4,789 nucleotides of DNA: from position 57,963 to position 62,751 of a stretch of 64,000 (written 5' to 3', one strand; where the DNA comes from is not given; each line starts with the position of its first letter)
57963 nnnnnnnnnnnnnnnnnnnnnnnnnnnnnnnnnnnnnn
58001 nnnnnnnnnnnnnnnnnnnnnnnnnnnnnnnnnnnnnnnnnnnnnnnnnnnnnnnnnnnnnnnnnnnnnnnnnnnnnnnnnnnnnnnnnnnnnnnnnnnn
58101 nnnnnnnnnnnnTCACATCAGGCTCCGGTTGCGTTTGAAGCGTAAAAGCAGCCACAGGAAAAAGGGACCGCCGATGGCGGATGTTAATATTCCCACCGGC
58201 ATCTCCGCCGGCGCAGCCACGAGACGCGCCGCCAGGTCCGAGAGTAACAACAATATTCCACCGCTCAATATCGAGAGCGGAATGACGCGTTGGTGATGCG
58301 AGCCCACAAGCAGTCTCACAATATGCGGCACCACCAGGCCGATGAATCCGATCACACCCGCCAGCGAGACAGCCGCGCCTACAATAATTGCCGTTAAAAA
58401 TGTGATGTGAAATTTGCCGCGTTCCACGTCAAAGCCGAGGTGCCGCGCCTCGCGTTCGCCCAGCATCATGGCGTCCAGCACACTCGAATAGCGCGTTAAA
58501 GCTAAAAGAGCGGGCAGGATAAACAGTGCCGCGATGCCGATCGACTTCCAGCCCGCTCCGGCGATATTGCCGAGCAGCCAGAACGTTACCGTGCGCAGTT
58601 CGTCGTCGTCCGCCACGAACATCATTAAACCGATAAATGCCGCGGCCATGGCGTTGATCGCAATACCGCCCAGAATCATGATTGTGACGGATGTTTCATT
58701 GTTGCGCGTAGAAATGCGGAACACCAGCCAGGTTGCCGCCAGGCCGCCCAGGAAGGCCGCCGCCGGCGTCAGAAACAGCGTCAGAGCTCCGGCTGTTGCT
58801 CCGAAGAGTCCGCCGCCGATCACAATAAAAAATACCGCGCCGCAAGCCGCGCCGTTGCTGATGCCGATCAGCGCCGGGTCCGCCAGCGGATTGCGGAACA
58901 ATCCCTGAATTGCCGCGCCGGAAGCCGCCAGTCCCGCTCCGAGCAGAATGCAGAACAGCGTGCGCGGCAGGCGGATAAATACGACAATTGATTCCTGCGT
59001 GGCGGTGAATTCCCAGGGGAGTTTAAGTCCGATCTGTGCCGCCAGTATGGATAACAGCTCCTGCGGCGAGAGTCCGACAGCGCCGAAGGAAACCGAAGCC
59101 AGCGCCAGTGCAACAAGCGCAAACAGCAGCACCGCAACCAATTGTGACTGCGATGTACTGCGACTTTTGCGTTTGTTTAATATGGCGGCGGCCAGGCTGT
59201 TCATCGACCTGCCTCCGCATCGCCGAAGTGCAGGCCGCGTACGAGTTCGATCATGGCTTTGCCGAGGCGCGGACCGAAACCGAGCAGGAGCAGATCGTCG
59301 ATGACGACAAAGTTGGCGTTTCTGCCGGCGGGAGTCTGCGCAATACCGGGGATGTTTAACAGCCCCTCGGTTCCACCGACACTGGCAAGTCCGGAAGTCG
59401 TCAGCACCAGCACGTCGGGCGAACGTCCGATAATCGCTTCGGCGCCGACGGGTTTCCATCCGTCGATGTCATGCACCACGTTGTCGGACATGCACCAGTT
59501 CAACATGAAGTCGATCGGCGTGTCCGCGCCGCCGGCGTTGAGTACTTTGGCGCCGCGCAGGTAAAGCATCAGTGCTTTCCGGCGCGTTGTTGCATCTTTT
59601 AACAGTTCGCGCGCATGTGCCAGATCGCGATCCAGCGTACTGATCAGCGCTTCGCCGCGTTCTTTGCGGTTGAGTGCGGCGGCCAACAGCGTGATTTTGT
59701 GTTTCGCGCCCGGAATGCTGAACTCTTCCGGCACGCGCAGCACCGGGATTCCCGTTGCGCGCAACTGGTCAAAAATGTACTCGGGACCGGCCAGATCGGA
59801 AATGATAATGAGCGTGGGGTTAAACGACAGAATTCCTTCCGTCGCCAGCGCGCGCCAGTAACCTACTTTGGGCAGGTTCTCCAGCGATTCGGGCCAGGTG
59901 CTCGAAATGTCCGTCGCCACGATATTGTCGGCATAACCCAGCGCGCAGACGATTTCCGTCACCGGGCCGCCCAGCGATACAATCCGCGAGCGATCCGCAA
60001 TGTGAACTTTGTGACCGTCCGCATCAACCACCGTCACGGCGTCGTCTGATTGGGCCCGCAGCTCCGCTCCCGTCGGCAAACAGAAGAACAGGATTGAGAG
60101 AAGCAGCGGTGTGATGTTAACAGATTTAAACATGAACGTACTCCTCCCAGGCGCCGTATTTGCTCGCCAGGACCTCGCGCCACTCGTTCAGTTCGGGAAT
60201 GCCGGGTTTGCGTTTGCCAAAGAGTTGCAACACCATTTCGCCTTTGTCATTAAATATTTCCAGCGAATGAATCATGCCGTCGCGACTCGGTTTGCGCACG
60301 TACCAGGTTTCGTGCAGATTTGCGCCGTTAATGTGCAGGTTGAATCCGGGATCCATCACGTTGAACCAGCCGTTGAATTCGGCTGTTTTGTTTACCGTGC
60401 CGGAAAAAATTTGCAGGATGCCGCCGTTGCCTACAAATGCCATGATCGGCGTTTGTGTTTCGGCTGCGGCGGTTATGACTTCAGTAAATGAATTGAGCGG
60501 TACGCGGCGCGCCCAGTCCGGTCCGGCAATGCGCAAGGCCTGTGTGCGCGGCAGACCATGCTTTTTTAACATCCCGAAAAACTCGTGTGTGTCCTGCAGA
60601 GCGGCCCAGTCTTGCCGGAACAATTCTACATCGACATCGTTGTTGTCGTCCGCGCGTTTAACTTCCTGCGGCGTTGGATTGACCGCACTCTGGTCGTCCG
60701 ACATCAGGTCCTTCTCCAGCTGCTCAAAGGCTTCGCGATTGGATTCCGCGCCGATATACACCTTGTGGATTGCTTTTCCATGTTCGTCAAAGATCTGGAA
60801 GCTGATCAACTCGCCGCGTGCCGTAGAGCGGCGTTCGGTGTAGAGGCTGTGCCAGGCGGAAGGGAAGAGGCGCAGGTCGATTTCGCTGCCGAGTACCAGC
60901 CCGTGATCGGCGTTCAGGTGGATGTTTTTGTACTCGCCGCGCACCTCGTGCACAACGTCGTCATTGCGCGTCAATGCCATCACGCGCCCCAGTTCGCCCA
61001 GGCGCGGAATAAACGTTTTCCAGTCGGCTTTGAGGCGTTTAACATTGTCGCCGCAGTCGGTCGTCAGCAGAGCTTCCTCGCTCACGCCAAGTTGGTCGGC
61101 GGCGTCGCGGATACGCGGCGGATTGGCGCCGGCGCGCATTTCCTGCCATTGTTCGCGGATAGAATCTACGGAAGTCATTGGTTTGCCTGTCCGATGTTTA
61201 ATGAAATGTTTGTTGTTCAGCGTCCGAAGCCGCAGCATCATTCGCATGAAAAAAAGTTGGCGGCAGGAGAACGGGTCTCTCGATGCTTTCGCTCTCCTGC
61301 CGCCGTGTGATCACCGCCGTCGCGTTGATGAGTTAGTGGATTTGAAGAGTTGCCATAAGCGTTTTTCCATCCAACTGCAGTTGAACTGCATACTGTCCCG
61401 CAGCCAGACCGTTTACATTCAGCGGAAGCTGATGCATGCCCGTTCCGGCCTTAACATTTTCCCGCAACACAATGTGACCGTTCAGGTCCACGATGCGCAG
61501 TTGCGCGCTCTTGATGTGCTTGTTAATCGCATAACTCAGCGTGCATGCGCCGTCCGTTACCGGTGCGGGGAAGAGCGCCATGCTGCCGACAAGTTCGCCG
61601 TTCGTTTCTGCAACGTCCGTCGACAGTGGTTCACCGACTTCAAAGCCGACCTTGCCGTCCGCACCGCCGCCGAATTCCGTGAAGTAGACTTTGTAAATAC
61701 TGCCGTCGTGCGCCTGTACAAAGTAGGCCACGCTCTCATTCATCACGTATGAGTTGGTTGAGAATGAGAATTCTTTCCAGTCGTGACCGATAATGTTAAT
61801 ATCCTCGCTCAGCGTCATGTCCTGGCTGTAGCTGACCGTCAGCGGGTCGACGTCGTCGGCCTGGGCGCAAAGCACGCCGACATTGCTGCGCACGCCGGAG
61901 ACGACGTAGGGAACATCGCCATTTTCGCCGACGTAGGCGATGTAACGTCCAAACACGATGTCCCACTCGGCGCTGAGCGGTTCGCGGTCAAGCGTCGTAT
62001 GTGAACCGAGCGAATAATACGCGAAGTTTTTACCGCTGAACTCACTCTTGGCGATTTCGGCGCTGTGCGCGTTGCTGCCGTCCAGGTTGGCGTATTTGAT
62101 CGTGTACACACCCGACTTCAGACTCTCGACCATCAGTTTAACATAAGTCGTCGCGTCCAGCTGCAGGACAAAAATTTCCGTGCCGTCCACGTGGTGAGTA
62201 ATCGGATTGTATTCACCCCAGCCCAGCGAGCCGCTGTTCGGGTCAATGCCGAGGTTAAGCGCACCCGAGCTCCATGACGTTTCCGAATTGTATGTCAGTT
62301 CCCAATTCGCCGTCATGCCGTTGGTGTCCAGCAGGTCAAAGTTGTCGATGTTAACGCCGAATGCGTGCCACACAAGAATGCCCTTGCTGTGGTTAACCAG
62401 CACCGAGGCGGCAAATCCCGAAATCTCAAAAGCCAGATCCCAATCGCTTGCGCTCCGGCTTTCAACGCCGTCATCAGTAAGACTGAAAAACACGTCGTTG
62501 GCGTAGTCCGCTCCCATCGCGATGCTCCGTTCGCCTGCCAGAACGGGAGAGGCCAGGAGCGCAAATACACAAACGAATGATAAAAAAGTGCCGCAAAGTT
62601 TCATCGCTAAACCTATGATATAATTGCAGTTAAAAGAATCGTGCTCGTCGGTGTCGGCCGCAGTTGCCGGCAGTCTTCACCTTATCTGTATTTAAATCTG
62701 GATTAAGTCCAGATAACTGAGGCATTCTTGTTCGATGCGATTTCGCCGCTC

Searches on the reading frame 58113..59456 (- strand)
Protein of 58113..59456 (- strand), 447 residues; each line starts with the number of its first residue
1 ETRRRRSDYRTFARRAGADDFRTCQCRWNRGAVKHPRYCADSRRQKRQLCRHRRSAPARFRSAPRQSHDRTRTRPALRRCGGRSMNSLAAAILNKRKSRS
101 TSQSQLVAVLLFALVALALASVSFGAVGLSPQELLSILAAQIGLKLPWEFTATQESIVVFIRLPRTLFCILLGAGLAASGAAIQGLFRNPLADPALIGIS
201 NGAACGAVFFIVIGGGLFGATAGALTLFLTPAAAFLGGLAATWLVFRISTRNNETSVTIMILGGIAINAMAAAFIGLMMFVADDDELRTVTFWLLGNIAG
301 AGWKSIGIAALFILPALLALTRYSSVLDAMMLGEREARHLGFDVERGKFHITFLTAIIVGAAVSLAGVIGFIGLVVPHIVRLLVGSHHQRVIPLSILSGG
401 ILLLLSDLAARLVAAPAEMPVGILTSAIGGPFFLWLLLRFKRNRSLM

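Call 70: search_protein_families(library=pfam, proteins=[window:58113-59456:-], max_evalue=0.0001)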
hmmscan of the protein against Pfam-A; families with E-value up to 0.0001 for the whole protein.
window:58113-59456:- (447 aa): 1 family
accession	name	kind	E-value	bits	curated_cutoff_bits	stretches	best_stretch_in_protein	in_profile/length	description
PF01032.23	FecCD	-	6.1e-90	301.8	26.5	1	114-439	2-311/311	FecCD transport family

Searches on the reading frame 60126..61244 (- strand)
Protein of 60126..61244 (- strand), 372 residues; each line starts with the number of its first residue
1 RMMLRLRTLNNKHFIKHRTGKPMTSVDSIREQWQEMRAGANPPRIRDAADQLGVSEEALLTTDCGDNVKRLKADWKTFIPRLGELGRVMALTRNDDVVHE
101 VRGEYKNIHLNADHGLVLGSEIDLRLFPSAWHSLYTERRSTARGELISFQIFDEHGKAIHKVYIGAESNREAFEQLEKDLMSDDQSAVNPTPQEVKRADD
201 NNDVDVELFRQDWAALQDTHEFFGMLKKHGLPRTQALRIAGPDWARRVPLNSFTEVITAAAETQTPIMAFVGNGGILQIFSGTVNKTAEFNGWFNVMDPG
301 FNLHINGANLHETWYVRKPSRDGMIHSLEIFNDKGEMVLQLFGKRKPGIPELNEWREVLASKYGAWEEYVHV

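Call 89: search_protein_families(library=pfam, proteins=[window:60126-61244:-], max_evalue=0.0001)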
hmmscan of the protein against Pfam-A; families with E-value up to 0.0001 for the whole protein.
window:60126-61244:- (372 aa): 2 families
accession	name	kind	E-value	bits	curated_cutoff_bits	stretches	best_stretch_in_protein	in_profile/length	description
PF05171.18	HemS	-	1.1e-73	245.6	24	2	231-360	2-126/128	Haemin-degrading HemS.ChuX domain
PF06228.19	ChuX_HutX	-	4.4e-58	195.4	25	2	49-176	1-134/134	Haem utilisation ChuX/HutX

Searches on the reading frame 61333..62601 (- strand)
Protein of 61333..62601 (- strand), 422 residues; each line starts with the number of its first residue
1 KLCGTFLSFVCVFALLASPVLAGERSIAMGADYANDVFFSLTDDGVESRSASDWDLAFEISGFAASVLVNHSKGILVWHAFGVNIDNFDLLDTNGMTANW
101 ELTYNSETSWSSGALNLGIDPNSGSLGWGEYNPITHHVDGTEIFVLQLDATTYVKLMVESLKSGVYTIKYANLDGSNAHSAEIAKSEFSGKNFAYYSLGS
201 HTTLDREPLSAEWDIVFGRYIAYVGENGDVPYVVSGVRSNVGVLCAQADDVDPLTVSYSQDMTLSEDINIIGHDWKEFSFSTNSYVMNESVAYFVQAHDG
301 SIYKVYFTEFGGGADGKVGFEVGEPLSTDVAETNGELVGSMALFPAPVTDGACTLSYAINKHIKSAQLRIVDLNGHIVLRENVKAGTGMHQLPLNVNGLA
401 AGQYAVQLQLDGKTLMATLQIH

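Call 89: search_protein_families(library=pfam, proteins=[window:61333-62601:-], max_evalue=0.0001)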
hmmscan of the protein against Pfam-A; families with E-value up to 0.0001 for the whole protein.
window:61333-62601:- (422 aa): 2 families
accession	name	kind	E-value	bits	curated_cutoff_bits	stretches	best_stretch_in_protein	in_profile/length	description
PF18962.6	Por_Secre_tail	-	4.1e-09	37.1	27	1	343-416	1-70/75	Secretion system C-terminal sorting domain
PF14064.11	HmuY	-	2.5e-08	34.6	27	1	191-317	3-149/157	HmuY protein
